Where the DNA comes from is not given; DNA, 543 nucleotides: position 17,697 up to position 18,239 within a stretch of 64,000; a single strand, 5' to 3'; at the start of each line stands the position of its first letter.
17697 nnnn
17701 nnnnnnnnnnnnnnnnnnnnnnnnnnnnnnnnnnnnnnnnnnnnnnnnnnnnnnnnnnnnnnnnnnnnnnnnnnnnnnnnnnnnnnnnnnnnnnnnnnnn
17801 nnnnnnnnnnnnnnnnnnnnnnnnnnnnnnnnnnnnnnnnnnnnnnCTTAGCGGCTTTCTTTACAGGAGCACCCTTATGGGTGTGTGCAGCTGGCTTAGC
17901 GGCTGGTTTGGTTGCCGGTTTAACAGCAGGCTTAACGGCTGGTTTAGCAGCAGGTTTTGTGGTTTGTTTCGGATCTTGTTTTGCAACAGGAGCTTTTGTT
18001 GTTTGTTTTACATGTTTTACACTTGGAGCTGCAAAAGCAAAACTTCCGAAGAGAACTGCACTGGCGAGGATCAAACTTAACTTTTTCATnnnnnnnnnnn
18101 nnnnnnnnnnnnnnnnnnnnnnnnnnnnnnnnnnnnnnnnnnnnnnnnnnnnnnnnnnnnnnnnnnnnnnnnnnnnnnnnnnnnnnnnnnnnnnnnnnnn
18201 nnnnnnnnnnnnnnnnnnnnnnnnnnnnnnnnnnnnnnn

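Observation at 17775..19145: Tandem triplication of a gene for a secreted, extremely Lys/Ala/Pro-rich low-complexity protein with conserved promoter/leader and individual terminators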

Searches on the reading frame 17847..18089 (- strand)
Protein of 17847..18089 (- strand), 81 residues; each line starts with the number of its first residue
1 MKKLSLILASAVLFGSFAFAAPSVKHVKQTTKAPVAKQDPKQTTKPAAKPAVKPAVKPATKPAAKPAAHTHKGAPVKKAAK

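Call 7: search_protein_families(library=pfam, proteins=[window:17847-18089:-], max_evalue=1)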
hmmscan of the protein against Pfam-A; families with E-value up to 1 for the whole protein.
window:17847-18089:- (81 aa): 1 family
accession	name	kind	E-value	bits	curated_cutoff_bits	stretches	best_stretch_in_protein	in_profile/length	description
PF04886.17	PT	-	0.15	12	26.2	1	43-68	3-28/36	PT disordered repeat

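Call 8: search_protein_families(library=ncbifam, proteins=[window:17847-18089:-], max_evalue=1)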
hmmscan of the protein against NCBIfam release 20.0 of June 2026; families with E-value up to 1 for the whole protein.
window:17847-18089:- (81 aa): 4 families
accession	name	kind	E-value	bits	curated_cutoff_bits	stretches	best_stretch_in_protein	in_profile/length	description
NF052435.1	BamI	equivalog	0.17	11.7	180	1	1-76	1-75/226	biofilm-associated metzincin protease inhibitor BamI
NF049910.1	FomA_fam_porin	subfamily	0.25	10.4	125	1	1-27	1-27/350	FomA family porin-like outer membrane protein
NF040670.1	wall_bind_EntA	exception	0.47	9.8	560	1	21-61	145-184/291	cell wall-binding protein EntA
TIGR03593.1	yidC_nterm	equivalog_domain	0.58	9.7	58.25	1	6-68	8-67/363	membrane protein insertase YidC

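Call 10: find_homologous_proteins(query=A2, max_evalue=0.001)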
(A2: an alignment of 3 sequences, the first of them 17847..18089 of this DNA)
Query A2 (3 sequences) (81 aa, profile of the alignment): 45 proteins with E <= 0.001 among 8000 candidates.
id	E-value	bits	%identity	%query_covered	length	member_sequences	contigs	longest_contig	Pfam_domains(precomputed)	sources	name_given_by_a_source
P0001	1.2e-34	136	100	100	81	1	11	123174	-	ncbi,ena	-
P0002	8.0e-26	108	71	100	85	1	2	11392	-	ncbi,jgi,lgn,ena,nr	ncbi:MAG TPA: hypothetical protein VK809_05380 [Bacteroidia bacterium]|jgi:hypothetical protein|nr:h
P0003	2.0e-24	104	70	100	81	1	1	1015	-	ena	-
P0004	2.9e-24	103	55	100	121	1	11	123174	-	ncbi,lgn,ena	-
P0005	1.5e-23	101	70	98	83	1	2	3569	-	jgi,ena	-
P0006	2.5e-20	90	65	100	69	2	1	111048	-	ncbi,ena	-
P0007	6.6e-20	89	67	100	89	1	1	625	-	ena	-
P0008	1.8e-19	88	65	96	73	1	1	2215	-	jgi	-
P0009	2.7e-19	87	64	96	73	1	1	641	-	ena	-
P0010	6.3e-19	86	72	79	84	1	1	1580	-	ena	-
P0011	9.4e-19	85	69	32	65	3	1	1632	-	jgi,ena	-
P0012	7.0e-17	79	62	100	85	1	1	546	-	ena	-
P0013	3.8e-16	77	62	64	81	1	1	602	-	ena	-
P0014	7.8e-16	76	61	38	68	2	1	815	-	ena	-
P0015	4.0e-13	67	54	100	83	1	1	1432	-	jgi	jgi:hypothetical protein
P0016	7.0e-13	67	65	32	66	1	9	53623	-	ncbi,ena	-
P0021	2.2e-10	58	57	52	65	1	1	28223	-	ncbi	ncbi:MAG: hypothetical protein ACLQQ4_05265 [Bacteroidia bacterium]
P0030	6.3e-8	51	62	36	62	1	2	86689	-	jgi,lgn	jgi:hypothetical protein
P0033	2.2e-7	49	54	100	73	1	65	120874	-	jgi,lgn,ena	jgi:hypothetical protein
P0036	2.0e-6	46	44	99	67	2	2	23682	-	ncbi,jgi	-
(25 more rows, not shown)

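Call 12: find_encoding_contigs(protein=P0001, flank=6000, max_places=4)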
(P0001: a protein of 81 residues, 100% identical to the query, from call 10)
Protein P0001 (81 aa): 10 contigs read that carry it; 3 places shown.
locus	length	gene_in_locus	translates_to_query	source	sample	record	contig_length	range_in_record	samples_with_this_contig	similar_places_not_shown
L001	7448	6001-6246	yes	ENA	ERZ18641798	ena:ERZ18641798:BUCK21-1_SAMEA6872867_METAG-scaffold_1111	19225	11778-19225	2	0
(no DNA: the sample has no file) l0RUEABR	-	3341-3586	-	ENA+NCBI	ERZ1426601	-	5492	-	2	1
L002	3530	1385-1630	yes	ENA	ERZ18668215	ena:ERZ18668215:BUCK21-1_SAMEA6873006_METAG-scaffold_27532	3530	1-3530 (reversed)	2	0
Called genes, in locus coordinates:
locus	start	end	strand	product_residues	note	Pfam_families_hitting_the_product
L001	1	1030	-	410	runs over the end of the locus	PF04542:Sigma70_r2, PF20239:DUF6596, PF00515:TPR_1 (faint), PF07719:TPR_2 (faint)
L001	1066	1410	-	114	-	PF03795:YCII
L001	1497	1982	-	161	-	PF12867:DinB_2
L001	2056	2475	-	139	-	PF08327:AHSA1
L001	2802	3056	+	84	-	-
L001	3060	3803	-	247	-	PF00403:HMA, PF07291:MauE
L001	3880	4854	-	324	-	PF01916:DS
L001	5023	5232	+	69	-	-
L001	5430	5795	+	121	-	-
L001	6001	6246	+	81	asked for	-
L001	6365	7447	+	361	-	?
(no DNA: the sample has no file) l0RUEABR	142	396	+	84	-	-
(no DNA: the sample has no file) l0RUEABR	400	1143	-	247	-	PF00403:HMA, PF07291:MauE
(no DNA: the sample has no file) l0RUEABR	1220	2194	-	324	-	PF01916:DS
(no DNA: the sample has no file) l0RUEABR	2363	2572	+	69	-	-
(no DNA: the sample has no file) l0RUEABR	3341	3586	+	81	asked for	-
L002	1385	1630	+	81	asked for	-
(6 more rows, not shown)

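Call 13: find_encoding_contigs(protein=P0002, flank=6000, max_places=3)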
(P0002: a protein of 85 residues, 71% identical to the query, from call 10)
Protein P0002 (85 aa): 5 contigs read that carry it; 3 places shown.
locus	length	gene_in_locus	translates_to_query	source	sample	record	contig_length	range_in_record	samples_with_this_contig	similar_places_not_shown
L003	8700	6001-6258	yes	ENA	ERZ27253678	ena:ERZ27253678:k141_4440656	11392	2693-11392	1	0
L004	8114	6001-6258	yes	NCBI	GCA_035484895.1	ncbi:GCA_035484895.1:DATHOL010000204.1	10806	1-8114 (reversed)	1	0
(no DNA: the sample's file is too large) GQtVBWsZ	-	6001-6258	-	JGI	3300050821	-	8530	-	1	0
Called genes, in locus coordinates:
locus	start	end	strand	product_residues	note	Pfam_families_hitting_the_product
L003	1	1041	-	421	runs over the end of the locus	PF04542:Sigma70_r2, PF20239:DUF6596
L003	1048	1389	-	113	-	PF03795:YCII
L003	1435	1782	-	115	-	PF03795:YCII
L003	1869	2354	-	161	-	PF12867:DinB_2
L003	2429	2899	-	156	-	PF08327:AHSA1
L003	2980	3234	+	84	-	-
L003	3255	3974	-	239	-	PF00403:HMA, PF07291:MauE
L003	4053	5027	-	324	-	PF01916:DS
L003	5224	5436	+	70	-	-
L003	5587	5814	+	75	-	-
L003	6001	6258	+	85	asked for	-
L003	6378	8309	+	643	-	PF00005:ABC_tran, PF13555:AAA_29 (faint), PF20720:nSTAND3 (faint), PF13304:AAA_21 (faint), PF12848:ABC_tran_Xtn, PF00005:ABC_tran, PF16326:ABC_tran_CTD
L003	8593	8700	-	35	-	?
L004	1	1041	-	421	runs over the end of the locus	PF04542:Sigma70_r2, PF20239:DUF6596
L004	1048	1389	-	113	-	PF03795:YCII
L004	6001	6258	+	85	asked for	-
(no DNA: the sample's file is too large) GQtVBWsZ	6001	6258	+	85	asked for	-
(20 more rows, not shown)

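Call 14: find_encoding_contigs(protein=P0033, flank=6000, max_places=4)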
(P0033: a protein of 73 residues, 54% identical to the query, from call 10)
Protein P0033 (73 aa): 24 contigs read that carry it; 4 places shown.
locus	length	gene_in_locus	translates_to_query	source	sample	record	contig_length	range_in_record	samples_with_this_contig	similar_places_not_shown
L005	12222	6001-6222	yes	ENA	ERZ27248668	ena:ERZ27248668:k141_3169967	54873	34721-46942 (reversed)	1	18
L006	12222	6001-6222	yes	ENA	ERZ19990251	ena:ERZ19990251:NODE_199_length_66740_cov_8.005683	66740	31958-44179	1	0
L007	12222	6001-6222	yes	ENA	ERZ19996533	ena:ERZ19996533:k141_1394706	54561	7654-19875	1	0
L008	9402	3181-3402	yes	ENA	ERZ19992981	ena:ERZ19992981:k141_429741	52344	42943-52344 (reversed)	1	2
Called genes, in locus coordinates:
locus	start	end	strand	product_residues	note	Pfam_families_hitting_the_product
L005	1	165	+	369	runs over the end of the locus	PF00155:Aminotran_1_2, PF00266:Aminotran_5 (faint), PF01053:Cys_Met_Meta_PP, PF00464:SHMT (faint)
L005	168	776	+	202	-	PF13500:AAA_26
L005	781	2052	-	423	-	PF04542:Sigma70_r2, PF20239:DUF6596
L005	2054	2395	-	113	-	PF03795:YCII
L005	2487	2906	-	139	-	PF08327:AHSA1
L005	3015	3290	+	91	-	-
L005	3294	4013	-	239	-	PF00403:HMA, PF07291:MauE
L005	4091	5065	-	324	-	PF01916:DS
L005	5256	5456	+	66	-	-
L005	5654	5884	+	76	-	-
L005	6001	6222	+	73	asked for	-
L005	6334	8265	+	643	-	PF00005:ABC_tran, PF13304:AAA_21 (faint), PF12848:ABC_tran_Xtn, PF00005:ABC_tran, PF16326:ABC_tran_CTD (weak)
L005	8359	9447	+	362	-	PF02463:SMC_N (faint), PF13175:AAA_15, PF13304:AAA_21 (weak), PF13175:AAA_15 (weak)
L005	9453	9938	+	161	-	-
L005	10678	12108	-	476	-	PF00654:Voltage_CLC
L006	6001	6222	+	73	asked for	-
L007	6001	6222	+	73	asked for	-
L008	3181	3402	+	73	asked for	-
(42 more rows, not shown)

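Call 16: find_encoding_contigs(protein=P0030, flank=6000, max_places=2)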
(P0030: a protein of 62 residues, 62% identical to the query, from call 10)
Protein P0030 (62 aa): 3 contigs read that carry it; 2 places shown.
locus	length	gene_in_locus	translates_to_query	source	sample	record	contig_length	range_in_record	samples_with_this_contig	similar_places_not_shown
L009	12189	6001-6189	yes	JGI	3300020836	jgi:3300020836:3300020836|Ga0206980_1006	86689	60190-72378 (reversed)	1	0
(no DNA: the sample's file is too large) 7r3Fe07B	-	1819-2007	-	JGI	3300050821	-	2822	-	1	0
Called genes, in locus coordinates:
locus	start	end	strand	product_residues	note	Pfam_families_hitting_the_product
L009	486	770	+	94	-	-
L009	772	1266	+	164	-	PF07661:MORN_2 (faint)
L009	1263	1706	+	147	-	PF20033:DUF6438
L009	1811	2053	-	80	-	-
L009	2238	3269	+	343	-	PF09925:DUF2157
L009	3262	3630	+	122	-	PF04480:DUF559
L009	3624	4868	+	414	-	-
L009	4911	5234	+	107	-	-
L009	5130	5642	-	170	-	PF13302:Acetyltransf_3, PF13420:Acetyltransf_4, PF00583:Acetyltransf_1, PF13673:Acetyltransf_10, PF13508:Acetyltransf_7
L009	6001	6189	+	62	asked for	-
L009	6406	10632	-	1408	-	PF13573:SprB (faint), PF18962:Por_Secre_tail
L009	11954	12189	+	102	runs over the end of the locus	-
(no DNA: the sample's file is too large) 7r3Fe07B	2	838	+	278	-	?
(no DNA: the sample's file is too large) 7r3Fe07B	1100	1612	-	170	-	PF13302:Acetyltransf_3, PF13420:Acetyltransf_4, PF00583:Acetyltransf_1, PF13673:Acetyltransf_10, PF13508:Acetyltransf_7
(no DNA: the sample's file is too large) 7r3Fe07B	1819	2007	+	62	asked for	-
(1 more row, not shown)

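Call 17: find_encoding_contigs(protein=P0036, flank=6000, max_places=2)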
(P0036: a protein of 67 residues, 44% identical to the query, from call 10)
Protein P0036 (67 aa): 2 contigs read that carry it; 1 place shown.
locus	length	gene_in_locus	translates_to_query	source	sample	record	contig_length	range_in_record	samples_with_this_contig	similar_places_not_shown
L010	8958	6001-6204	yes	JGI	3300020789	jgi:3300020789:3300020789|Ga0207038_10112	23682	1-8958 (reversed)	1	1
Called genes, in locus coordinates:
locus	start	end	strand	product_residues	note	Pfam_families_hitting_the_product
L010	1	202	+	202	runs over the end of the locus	PF13500:AAA_26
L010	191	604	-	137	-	-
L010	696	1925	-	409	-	PF04542:Sigma70_r2, PF20239:DUF6596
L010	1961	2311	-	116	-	PF03795:YCII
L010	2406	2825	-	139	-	PF08327:AHSA1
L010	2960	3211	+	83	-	-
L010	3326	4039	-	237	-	PF00403:HMA, PF07291:MauE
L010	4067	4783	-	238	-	-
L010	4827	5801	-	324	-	PF01916:DS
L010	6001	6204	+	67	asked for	-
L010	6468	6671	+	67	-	-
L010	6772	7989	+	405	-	-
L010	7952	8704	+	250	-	-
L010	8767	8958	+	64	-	?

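Call 18: find_encoding_contigs(protein=P0021, flank=6000, max_places=2)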
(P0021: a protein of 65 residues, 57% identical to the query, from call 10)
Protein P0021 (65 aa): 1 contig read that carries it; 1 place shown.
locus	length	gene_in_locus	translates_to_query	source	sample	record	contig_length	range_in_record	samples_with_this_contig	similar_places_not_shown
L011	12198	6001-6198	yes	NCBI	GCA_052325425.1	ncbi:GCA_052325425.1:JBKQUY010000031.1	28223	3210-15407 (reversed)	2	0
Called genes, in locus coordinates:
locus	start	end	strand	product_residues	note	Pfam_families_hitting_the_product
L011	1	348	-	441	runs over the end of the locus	PF03435:Sacchrp_dh_NADP, PF16653:Sacchrp_dh_C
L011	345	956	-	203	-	PF01557:FAA_hydrolase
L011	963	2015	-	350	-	PF25064:ARM_TT21_5th (faint), PF14561:TPR_20 (faint), PF24575:TPR_Slam (faint), PF12895:ANAPC3 (faint), PF13371:TPR_9 (faint), PF23914:TPR_CcmH_CycH (weak), PF13414:TPR_11, PF25062:ARM_TT21_N (weak), +10 more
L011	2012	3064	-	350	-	PF00154:RecA_N, PF08423:Rad51, PF06745:ATPase, PF21096:RecA_C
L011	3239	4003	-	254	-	PF01381:HTH_3, PF12844:HTH_19 (weak), PF00717:Peptidase_S24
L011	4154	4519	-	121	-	PF00583:Acetyltransf_1, PF13302:Acetyltransf_3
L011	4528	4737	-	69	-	-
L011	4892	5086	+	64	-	-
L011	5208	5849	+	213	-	-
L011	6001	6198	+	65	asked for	-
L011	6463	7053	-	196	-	-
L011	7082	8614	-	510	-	PF00144:Beta-lactamase, PF11954:DUF3471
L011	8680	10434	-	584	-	PF05960:DUF885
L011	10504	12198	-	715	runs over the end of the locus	PF19310:TOP_N (weak), PF01432:Peptidase_M3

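Call 21: find_related_loci(query=A3, collection=genome_contigs, flank=5000)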
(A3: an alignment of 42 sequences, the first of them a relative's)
Query A3 (81 aa) in genome_contigs; peptide patterns used: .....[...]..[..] (x = any residue, [..] = any of these).
598 stretches matched a pattern (row limit reached: there are more); 5 encode a relative of the query (tblastn E <= 1e-3); 5 distinct loci.
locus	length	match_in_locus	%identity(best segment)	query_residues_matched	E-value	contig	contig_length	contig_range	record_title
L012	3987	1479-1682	65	1-68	1e-20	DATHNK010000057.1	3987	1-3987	MAG TPA_asm: Bacteroidia bacterium isolate SMAG_U12656 k141_374594, whole genome shotgun sequence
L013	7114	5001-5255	71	1-81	8e-16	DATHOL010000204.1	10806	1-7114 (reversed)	MAG TPA_asm: Bacteroidia bacterium isolate SMAG_U12683 k141_138458, whole genome shotgun sequence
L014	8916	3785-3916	75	1-38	2e-14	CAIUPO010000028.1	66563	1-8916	MAG: uncultured Bacteroidetes bacterium isolate Umea_bin-09912 genome assembly, contig: bin-09912:028/146, whole genome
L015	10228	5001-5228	54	1-81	7e-13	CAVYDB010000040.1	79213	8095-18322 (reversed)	MAG: uncultured Bacteroidetes bacterium isolate MFD04540.bin.2.46 genome assembly, contig: contig_67141, whole genome sh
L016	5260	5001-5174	42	1-76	1e-8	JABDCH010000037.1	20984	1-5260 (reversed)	MAG: Bacteroidetes bacterium isolate BWMinControl_Nextera61_MAG2 3300020807.a:Ga0207037_10177, whole genome shotgun sequ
